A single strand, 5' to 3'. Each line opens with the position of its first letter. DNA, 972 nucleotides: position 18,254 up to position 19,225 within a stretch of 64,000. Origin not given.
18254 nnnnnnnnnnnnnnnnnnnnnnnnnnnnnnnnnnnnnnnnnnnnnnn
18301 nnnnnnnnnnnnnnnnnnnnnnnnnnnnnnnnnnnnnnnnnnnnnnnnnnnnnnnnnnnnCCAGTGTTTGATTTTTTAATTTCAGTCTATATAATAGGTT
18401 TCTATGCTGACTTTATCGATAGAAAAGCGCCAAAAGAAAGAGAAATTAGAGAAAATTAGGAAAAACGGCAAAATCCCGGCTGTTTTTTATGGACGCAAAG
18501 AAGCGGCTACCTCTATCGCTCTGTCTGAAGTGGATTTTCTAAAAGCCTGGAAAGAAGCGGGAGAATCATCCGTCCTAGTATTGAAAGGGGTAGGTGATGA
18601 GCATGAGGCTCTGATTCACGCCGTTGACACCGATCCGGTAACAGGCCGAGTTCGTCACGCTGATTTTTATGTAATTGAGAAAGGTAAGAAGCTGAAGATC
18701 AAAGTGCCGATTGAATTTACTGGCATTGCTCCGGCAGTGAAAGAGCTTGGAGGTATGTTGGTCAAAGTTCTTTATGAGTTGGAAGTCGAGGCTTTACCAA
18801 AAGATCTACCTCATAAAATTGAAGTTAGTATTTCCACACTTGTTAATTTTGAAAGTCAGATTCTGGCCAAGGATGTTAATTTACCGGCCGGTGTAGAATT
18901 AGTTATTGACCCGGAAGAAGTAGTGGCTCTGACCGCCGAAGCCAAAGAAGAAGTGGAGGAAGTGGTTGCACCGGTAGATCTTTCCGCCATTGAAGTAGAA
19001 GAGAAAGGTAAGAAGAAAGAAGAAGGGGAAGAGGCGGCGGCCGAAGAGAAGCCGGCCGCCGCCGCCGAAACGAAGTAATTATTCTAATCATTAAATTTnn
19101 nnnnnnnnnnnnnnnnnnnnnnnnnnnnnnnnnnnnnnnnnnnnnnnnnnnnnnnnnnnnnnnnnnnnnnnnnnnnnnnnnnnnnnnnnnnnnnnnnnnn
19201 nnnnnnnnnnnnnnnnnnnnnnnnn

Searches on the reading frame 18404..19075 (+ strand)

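Call 63: search_protein_families(library=pfam, proteins=[window:18404-19075:+], max_evalue=0.001)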
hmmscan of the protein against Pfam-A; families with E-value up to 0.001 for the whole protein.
window:18404-19075:+ (224 aa): 2 families
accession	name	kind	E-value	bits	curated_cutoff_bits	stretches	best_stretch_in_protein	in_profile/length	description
PF14693.11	Ribosomal_TL5_C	-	7.9e-22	77.9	27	1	96-177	1-80/84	Ribosomal protein TL5, C-terminal domain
PF01386.24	Ribosomal_L25p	-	4.3e-19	69.2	23.6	1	4-88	1-82/82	Ribosomal L25p family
